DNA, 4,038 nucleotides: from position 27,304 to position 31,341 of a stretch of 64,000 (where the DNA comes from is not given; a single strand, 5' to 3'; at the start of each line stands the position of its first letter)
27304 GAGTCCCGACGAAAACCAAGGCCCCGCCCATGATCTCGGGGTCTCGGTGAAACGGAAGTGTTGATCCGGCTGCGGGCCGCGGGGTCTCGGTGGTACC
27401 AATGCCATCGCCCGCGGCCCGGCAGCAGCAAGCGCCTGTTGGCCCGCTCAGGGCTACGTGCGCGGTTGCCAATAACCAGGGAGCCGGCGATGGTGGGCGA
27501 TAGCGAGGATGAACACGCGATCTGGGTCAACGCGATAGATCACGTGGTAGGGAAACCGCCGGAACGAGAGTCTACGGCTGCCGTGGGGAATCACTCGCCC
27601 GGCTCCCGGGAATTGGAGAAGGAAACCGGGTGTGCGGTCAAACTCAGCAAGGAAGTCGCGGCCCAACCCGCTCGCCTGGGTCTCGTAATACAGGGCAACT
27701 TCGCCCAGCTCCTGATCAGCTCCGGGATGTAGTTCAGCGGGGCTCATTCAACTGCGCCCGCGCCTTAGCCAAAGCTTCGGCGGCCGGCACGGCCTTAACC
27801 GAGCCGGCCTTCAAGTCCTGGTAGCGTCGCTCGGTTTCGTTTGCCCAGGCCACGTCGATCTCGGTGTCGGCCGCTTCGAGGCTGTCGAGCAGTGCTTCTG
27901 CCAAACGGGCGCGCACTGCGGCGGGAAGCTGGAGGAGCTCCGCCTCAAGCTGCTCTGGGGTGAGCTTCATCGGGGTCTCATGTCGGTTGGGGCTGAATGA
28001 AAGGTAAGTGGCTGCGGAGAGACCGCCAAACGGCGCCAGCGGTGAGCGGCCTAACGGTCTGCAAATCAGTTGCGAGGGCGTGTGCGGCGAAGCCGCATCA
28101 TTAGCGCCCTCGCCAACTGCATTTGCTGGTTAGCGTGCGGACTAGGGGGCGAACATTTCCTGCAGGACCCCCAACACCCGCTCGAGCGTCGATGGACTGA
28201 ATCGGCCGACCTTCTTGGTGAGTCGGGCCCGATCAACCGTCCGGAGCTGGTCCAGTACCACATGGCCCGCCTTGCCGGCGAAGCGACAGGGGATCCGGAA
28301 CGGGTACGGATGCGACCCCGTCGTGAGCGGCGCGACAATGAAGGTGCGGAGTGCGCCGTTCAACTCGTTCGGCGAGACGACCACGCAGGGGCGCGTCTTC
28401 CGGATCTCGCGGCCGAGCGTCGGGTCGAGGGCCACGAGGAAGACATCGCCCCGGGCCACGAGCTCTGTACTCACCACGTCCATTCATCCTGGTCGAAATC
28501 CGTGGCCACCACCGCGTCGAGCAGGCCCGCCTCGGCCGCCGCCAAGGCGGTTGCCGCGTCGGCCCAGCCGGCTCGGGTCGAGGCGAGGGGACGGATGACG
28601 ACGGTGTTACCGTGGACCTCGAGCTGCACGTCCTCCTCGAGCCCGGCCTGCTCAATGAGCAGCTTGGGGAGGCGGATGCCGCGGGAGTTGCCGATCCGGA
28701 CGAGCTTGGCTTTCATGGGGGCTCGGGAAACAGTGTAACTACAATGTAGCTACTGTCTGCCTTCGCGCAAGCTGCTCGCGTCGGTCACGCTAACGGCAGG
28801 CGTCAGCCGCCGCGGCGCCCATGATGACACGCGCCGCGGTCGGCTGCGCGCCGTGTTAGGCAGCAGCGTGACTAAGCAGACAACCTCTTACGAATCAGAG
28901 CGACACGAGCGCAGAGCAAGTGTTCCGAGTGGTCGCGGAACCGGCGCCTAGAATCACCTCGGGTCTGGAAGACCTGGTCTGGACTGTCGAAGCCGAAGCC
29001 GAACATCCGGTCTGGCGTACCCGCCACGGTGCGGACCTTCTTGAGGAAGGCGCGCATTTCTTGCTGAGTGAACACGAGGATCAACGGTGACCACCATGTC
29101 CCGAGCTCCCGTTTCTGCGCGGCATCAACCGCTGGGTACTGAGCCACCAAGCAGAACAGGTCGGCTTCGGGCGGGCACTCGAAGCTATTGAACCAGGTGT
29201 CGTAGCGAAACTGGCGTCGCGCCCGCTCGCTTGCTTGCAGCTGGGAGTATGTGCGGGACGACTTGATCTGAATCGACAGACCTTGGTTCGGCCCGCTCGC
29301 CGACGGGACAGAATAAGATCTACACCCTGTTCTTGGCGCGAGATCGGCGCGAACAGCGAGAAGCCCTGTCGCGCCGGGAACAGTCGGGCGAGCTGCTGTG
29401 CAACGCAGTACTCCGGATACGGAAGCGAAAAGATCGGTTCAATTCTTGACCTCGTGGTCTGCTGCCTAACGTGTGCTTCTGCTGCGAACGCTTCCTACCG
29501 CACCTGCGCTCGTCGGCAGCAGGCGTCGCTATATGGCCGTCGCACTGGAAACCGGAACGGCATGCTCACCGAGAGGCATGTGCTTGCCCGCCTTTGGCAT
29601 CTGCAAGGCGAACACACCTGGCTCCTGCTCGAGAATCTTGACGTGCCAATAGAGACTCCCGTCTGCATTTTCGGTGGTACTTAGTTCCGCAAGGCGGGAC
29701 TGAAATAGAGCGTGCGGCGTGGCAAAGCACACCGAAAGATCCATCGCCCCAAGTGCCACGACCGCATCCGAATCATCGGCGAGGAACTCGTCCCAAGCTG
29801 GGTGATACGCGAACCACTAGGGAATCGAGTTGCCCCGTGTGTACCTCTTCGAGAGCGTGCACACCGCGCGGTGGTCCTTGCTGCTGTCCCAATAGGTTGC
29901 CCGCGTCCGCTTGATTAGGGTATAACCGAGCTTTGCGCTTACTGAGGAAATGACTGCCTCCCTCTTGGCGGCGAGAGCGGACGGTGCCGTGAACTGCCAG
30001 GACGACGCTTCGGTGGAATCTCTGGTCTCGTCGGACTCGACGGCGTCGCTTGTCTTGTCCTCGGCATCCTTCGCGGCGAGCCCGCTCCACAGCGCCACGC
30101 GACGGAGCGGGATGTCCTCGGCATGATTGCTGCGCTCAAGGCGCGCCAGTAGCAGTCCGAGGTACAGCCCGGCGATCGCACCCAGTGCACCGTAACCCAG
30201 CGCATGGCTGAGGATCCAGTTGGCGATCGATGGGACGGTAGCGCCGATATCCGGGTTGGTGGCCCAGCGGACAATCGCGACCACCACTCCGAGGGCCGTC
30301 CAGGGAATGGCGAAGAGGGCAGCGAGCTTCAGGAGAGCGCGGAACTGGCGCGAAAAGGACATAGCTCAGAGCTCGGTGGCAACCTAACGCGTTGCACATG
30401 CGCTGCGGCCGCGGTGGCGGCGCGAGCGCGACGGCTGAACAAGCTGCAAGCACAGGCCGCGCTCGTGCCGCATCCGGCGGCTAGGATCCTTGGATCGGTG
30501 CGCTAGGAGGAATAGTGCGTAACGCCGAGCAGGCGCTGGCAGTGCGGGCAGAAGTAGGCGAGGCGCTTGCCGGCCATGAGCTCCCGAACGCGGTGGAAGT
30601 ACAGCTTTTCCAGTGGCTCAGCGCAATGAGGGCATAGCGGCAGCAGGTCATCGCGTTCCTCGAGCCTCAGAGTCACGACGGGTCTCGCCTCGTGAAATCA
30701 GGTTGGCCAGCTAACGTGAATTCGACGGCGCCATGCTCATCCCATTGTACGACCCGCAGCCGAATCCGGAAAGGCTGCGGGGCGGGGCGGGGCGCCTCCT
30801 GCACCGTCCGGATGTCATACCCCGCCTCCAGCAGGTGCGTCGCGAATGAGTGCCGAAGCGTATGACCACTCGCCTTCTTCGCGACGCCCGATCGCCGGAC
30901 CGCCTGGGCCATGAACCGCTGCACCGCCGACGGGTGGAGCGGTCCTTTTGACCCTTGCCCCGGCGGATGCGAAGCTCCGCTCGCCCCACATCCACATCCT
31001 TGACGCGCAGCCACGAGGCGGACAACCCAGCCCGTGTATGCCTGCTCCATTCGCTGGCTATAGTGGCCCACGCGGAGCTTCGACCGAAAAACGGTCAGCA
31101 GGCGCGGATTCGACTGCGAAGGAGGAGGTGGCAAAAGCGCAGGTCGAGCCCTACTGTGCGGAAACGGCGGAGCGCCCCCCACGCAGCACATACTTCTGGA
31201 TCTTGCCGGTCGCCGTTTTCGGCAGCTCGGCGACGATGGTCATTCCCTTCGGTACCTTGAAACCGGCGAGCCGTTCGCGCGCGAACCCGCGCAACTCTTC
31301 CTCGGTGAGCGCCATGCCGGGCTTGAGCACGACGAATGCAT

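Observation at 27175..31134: Decayed chromosomal integron with TA-rich cassettes and an intI remnant facing the array with its 3' end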

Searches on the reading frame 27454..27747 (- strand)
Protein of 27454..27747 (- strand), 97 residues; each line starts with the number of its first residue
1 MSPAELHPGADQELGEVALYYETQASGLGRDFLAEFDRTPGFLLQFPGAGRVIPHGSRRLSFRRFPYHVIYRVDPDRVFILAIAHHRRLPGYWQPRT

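Call 8: search_protein_families(library=pfam, max_evalue=0.01, proteins=[window:27454-27747:-])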
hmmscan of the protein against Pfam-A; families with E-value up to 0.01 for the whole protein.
window:27454-27747:- (97 aa): 1 family
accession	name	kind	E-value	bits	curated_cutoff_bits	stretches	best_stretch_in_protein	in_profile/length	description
PF05016.21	ParE_toxin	-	1.8e-10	41.6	23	1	5-89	2-88/89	ParE toxin of type II toxin-antitoxin system, parDE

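Call 57: find_encoding_contigs(protein=window:27454-27747:-, flank=6000, max_places=6)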
Protein window:27454-27747:- (97 aa): no gene with exactly this product is on record in the collection.

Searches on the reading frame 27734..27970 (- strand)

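Call 8: search_protein_families(library=pfam, max_evalue=0.01, proteins=[window:27734-27970:-])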
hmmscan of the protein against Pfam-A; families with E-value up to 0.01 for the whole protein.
window:27734-27970:- (78 aa): 1 family
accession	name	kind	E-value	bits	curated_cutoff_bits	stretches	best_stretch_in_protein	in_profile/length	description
PF09720.15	Unstab_antitox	-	4.6e-15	55.8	23.3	1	14-66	1-54/54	Putative addiction module component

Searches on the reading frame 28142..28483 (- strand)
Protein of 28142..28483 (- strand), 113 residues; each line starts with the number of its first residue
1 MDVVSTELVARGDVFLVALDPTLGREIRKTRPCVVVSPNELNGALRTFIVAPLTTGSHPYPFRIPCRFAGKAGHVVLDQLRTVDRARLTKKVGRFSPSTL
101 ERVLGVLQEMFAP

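Call 8: search_protein_families(library=pfam, max_evalue=0.01, proteins=[window:28142-28483:-])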
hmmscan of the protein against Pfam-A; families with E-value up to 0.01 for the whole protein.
window:28142-28483:- (113 aa): 1 family
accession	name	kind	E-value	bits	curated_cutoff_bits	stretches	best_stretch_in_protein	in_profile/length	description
PF02452.23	PemK_toxin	-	3.6e-28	98.4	23.1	1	11-111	2-109/109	PemK-like, MazF-like toxin of type II toxin-antitoxin system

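Call 56: find_encoding_contigs(protein=window:28142-28483:-, flank=6000, max_places=6)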
Protein window:28142-28483:- (113 aa): 2 contigs read that carry it; 2 places shown.
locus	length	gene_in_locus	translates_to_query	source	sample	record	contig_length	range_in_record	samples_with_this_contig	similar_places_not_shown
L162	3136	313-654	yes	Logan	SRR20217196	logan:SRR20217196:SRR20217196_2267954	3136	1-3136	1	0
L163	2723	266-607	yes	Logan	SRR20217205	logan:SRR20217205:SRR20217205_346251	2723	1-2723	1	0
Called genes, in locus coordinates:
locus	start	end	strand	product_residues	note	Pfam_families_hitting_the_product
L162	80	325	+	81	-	PF04014:MazE_antitoxin (weak)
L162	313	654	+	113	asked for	PF02452:PemK_toxin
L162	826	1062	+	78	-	PF09720:Unstab_antitox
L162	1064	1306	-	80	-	-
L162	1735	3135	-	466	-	?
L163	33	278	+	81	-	PF04014:MazE_antitoxin (weak)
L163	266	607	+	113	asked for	PF02452:PemK_toxin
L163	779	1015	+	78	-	PF09720:Unstab_antitox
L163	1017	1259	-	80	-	-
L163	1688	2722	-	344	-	?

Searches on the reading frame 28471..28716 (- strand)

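Call 8: search_protein_families(library=pfam, max_evalue=0.01, proteins=[window:28471-28716:-])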
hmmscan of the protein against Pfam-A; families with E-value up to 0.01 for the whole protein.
window:28471-28716:- (81 aa): 1 family
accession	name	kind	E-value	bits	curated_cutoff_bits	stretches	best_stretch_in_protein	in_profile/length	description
PF04014.23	MazE_antitoxin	-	7.5e-07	29.4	24.7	1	6-46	2-45/48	Antidote-toxin recognition MazE, bacterial antitoxin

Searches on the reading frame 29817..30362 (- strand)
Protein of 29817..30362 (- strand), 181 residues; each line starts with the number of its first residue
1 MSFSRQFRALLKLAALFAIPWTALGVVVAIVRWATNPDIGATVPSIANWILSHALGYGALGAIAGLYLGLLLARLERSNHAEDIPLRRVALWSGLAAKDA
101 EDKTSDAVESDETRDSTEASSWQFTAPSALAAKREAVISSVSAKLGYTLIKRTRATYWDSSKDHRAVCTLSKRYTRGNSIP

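Call 8: search_protein_families(library=pfam, max_evalue=0.01, proteins=[window:29817-30362:-])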
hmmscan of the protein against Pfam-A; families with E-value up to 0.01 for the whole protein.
window:29817-30362:- (181 aa): 0 families

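Call 10: search_protein_families(library=ncbifam, max_evalue=0.1, proteins=[window:29817-30362:-])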
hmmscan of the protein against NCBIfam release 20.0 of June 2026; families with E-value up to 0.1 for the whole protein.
window:29817-30362:- (181 aa): 0 families

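Call 60: find_encoding_contigs(protein=window:29817-30362:-, flank=6000, max_places=8)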
Protein window:29817-30362:- (181 aa): 2 contigs read that carry it; 2 places shown.
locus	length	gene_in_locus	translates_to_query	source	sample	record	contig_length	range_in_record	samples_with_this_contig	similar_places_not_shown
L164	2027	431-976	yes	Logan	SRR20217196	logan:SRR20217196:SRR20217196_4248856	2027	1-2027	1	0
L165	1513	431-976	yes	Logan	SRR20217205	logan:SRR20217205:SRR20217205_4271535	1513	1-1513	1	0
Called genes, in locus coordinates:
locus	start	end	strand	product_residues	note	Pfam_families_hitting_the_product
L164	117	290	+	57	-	PF02591:Zn_ribbon_9 (faint)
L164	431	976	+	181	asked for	-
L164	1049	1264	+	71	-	-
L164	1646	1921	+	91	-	-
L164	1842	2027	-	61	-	?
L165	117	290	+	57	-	PF02591:Zn_ribbon_9 (faint)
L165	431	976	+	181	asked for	-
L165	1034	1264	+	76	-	-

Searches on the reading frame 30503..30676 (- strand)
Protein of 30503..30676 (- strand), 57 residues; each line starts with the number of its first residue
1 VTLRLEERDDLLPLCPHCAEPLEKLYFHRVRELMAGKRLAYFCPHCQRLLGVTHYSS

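Call 8: search_protein_families(library=pfam, max_evalue=0.01, proteins=[window:30503-30676:-])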
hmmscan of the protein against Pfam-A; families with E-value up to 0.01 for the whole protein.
window:30503-30676:- (57 aa): 12 families
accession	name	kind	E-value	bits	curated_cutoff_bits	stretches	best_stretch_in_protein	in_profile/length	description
PF02591.20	Zn_ribbon_9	-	7.9e-06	26.3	29.1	1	27-50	11-33/33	C4-type zinc ribbon domain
PF06827.20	zf-FPG_IleRS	-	6.7e-05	23.1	21.3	1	35-47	16-28/30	Zinc finger found in FPG and IleRS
PF09723.15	Zn_ribbon_8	-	0.00081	19.8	34.4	0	9-25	24-40/41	Zinc ribbon domain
PF14369.11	Zn_ribbon_19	-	0.001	19.6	30.8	0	2-19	11-28/35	zinc-ribbon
PF07191.17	Zn_ribbon_6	-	0.0016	18.8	25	0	10-49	27-58/67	Double zinc ribbon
PF25164.1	CoiA_N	-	0.0017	18.2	26.3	0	31-48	7-25/50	Competence protein CoiA, N-terminal domain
PF14690.11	Zn_ribbon_ISL3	-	0.0019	19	25.5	0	13-32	3-20/47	zinc-finger of transposase IS204/IS1001/IS1096/IS1165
PF13248.11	Zn_ribbon_3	-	0.0025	17.6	27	0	41-47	17-23/26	zinc-ribbon domain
PF05876.18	GpA_ATPase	-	0.0053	16.9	25.6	1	15-54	197-237/247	Phage terminase large subunit gpA, ATPase domain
PF24485.1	zf-C2H2_DHX34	-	0.0061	17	27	0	40-50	1-11/25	DHX34-like, C2H2-type zinc finger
PF12773.13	DZR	-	0.0068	17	27.3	0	14-50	14-34/45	Double zinc ribbon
PF17283.8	Zn_ribbon_SprT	-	0.0068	16.9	28.1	0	40-48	4-12/38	SprT-like zinc ribbon domain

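Call 10: search_protein_families(library=ncbifam, max_evalue=0.1, proteins=[window:30503-30676:-])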
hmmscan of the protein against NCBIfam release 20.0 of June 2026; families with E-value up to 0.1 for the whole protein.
window:30503-30676:- (57 aa): 4 families
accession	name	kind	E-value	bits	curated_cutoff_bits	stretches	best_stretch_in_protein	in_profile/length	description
NF041914.1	HVO_2523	equivalog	0.029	14.3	60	0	14-24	2-12/33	HVO_2523 family zinc finger protein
NF052237.1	biotin_BsaP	equivalog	0.041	13.9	39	1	15-53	2-39/53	biotin synthase auxiliary protein BsaP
NF011386.0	PRK14811.1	equivalog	0.077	12.2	414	1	15-49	238-264/269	DNA-formamidopyrimidine glycosylase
NF002211.1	PRK01103.1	equivalog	0.079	12.5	212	1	15-48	249-274/274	bifunctional DNA-formamidopyrimidine glycosylase/DNA-(apurinic or apyrimidinic site) lyase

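Call 59: find_encoding_contigs(protein=window:30503-30676:-, flank=6000, max_places=8)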
Protein window:30503-30676:- (57 aa): 2 contigs read that carry it; 2 places shown.
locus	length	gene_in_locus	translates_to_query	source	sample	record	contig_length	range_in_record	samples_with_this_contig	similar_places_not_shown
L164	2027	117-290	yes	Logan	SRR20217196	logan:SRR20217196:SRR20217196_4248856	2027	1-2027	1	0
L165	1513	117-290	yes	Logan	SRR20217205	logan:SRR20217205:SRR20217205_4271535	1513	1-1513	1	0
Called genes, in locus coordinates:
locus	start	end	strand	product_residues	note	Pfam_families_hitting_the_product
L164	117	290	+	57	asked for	PF02591:Zn_ribbon_9 (faint)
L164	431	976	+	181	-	-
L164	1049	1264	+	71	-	-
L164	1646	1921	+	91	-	-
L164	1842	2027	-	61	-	?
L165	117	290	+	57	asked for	PF02591:Zn_ribbon_9 (faint)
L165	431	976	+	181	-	-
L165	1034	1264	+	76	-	-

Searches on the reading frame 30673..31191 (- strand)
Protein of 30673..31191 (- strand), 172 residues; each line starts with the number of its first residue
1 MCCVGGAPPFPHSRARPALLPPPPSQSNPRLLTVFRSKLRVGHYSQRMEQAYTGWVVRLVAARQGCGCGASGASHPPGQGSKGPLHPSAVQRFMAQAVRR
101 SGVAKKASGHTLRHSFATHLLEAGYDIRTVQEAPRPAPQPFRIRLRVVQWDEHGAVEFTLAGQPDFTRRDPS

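Call 8: search_protein_families(library=pfam, max_evalue=0.01, proteins=[window:30673-31191:-])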
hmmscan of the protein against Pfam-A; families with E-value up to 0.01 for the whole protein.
window:30673-31191:- (172 aa): 2 families
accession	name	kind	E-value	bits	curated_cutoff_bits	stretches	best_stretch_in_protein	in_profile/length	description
PF00589.27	Phage_integrase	-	2.1e-12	47.6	27.1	1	82-133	102-153/172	Phage integrase family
PF13495.12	Phage_int_SAM_4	-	0.0098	16.7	27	0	31-64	1-34/85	Phage integrase, N-terminal SAM-like domain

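Call 10: search_protein_families(library=ncbifam, max_evalue=0.1, proteins=[window:30673-31191:-])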
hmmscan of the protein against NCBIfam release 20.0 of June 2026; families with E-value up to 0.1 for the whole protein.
window:30673-31191:- (172 aa): 8 families
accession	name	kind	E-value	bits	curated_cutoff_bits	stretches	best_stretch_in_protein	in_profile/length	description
TIGR02249.1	integrase_gron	subfamily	4.5e-21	75.5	265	2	85-132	237-284/315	integron integrase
NF011946.0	PRK15417.1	equivalog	6.6e-17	61.7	435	2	88-132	255-299/337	integron integrase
TIGR02224.1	recomb_XerC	equivalog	3.5e-14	52.9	335.15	1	83-132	212-261/295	tyrosine recombinase XerC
TIGR02225.1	recomb_XerD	equivalog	1.3e-12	47.7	329.6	1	82-132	208-258/290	site-specific tyrosine recombinase XerD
NF040815.2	recomb_XerA_Arch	equivalog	1.9e-12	47.3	220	1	82-132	188-238/263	site-specific tyrosine recombinase/integron integrase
NF001399.0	PRK00283.1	subfamily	1e-10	41.3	279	1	88-132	222-267/300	tyrosine recombinase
NF002331.0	PRK01287.1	subfamily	2.3e-08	33.4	371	1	84-131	247-295/365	site-specific tyrosine recombinase XerC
NF003462.0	PRK05084.1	equivalog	0.012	14.4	267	1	85-131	283-327/360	tyrosine recombinase XerS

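Call 61: find_encoding_contigs(protein=window:30673-31191:-, flank=6000, max_places=8)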
Protein window:30673-31191:- (172 aa): no gene with exactly this product is on record in the collection.
